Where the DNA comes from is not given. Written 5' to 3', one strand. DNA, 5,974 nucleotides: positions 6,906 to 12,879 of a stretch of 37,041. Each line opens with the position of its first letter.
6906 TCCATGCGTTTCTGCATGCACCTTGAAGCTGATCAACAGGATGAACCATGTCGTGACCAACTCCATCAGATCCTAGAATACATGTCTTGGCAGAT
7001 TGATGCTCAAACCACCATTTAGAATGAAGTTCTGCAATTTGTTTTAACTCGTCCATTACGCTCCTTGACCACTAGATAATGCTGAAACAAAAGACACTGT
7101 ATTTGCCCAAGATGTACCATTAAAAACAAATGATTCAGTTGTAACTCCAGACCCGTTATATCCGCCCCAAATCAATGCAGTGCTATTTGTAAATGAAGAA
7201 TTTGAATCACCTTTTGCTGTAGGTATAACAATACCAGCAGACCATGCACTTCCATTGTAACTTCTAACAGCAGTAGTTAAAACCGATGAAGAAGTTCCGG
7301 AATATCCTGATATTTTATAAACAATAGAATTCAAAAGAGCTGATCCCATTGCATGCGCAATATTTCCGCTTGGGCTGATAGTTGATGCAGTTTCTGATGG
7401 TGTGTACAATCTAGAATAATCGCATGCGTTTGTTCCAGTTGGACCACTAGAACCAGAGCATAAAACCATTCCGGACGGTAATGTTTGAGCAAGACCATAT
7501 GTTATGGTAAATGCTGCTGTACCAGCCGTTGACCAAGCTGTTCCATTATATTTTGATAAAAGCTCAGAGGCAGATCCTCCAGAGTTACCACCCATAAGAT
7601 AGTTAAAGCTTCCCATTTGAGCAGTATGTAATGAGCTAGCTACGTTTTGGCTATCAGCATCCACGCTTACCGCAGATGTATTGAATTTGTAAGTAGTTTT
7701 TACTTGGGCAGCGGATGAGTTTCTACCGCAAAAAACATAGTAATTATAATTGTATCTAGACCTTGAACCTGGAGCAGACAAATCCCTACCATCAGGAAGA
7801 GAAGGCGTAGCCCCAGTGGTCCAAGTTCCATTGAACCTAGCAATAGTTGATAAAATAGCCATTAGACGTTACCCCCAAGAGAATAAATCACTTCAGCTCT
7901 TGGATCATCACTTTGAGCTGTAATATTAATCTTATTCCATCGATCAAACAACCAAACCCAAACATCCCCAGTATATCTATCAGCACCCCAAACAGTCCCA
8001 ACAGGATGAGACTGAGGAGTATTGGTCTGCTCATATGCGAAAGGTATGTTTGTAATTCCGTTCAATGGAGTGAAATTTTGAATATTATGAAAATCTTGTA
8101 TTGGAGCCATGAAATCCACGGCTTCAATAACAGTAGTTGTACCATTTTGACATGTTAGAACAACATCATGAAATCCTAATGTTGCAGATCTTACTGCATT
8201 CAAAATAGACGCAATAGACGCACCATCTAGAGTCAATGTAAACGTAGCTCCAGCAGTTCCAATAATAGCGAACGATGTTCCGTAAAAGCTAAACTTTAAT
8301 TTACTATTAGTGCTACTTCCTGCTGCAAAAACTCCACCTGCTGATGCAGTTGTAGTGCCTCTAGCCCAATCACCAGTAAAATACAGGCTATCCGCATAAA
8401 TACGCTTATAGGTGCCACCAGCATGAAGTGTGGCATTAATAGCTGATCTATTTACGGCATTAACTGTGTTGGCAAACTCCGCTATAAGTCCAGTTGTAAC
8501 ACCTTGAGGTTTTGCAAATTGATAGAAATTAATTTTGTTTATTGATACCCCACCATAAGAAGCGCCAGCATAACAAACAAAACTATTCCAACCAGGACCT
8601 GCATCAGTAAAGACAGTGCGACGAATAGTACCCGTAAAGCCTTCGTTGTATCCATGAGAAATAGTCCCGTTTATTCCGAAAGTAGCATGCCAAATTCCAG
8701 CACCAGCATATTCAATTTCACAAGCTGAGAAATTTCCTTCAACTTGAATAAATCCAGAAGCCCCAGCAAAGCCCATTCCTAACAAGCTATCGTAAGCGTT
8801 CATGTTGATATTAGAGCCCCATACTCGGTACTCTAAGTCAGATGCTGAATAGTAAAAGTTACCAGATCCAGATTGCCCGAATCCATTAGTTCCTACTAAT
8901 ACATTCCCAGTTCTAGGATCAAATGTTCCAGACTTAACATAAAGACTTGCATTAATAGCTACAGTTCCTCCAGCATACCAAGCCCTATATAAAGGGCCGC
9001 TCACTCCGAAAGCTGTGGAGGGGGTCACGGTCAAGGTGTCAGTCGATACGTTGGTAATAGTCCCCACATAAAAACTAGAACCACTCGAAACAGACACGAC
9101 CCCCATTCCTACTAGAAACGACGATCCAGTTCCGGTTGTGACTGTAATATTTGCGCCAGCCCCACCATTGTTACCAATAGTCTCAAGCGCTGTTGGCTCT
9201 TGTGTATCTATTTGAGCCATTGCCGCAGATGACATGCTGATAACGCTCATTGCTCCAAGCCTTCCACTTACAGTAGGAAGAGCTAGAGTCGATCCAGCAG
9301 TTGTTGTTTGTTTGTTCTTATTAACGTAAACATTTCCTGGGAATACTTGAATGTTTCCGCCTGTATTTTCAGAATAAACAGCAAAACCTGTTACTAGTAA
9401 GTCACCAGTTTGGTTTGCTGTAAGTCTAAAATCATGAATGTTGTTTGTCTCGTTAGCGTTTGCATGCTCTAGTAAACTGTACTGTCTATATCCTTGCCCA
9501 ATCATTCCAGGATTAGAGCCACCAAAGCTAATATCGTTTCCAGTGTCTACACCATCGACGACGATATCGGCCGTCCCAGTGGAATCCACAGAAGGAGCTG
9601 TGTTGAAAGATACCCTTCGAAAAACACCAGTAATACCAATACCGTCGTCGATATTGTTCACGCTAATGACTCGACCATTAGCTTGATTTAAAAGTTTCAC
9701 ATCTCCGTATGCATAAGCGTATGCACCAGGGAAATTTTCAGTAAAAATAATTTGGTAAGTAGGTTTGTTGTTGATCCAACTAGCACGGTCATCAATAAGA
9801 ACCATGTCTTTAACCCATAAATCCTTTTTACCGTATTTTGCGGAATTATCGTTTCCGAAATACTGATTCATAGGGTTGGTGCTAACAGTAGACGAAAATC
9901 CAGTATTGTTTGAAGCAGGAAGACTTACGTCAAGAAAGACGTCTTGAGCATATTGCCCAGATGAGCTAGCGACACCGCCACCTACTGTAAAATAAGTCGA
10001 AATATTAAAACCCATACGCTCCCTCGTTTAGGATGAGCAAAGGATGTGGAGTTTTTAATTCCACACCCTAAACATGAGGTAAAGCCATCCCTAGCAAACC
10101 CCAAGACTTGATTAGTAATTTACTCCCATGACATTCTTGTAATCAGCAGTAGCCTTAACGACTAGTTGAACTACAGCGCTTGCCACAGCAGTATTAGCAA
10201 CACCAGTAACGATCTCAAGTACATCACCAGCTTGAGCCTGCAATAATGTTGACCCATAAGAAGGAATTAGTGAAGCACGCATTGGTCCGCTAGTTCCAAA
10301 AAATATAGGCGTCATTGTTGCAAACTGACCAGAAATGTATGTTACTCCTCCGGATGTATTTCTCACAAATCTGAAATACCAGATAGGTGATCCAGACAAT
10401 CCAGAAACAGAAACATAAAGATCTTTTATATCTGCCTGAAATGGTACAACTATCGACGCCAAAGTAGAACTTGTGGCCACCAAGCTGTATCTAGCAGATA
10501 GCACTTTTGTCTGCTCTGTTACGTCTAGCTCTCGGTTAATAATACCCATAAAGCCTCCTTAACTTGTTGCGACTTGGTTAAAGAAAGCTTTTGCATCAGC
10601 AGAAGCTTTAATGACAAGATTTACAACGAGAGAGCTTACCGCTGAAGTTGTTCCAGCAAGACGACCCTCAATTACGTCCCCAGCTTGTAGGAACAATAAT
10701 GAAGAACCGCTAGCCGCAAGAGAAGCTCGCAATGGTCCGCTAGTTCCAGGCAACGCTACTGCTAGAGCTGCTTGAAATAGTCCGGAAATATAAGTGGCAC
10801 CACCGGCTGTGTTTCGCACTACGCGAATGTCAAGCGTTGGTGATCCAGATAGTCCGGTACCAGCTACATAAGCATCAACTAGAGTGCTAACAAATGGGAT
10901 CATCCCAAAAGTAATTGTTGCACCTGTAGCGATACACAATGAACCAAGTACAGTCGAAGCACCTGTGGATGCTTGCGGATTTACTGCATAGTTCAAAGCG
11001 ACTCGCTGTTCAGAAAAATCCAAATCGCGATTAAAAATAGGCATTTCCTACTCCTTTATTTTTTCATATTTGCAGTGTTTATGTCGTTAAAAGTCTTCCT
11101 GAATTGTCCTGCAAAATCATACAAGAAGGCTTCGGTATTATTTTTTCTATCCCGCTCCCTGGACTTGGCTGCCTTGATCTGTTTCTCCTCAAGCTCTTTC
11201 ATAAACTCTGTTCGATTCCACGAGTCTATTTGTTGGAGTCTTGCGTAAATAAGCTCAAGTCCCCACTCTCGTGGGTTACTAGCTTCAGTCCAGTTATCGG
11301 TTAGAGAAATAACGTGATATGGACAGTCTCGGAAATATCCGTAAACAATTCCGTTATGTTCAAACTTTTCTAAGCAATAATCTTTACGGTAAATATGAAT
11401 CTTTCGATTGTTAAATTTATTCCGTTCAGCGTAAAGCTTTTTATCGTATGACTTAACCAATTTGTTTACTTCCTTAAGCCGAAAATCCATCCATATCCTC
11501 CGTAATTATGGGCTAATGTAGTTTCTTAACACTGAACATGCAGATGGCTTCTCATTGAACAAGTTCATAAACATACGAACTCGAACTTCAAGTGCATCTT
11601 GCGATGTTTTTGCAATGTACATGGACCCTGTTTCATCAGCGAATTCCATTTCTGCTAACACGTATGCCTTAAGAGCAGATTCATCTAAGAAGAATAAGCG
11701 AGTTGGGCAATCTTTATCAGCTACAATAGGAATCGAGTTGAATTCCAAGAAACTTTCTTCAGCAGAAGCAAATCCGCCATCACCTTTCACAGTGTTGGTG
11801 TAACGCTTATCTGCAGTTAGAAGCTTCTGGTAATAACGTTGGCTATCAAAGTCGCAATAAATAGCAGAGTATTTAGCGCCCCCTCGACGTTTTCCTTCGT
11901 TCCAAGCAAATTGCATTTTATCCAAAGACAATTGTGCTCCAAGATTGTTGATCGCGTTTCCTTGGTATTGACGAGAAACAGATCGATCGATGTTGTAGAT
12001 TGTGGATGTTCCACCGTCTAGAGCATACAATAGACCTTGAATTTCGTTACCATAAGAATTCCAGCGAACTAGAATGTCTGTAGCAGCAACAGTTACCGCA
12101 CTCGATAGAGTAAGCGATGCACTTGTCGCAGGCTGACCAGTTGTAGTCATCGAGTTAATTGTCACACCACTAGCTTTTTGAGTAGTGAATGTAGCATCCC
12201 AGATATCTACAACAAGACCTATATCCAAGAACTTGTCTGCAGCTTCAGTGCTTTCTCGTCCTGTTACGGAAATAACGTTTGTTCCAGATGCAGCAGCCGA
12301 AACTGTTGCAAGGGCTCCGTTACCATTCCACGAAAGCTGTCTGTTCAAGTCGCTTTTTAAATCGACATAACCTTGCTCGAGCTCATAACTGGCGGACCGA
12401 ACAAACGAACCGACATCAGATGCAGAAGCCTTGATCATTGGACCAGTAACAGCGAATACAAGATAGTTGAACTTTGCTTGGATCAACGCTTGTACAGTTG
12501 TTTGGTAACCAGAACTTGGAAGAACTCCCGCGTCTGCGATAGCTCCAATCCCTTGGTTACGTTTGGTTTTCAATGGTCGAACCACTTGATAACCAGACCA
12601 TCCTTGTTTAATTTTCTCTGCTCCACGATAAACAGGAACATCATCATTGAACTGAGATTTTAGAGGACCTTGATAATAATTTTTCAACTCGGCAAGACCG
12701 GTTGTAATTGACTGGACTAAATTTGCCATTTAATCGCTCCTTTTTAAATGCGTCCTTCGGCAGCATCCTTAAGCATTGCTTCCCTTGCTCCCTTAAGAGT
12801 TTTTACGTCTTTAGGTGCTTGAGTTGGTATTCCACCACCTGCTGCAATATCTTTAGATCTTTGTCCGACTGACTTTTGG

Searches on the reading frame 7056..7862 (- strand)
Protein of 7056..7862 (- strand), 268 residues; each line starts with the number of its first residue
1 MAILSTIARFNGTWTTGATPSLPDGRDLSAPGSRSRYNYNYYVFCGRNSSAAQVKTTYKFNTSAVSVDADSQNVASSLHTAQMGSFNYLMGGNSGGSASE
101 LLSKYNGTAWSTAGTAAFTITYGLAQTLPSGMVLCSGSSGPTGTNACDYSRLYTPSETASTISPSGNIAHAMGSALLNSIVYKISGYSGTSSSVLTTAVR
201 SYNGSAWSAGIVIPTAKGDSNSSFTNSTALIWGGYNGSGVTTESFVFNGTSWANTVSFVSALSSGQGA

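Call 49: search_protein_families(library=phrogs, max_evalue=0.001, proteins=[window:7056-7862:-])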
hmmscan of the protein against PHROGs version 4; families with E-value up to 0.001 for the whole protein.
window:7056-7862:- (268 aa): 1 family
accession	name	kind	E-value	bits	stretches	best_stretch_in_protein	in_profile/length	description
phrog_27227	-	unknown function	3.2e-07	30.3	1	43-257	52-268/617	-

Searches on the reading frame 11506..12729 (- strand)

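Call 50: search_protein_families(library=phrogs, max_evalue=0.001, proteins=[window:11506-12729:-])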
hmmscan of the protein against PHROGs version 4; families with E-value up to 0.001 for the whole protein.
window:11506-12729:- (407 aa): 2 families
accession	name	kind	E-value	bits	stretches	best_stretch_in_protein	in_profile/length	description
phrog_14242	-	head and packaging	2.9e-50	172.1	1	8-403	5-387/396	major head protein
phrog_9953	-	head and packaging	2.8e-11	44.4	1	227-399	144-324/329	major head protein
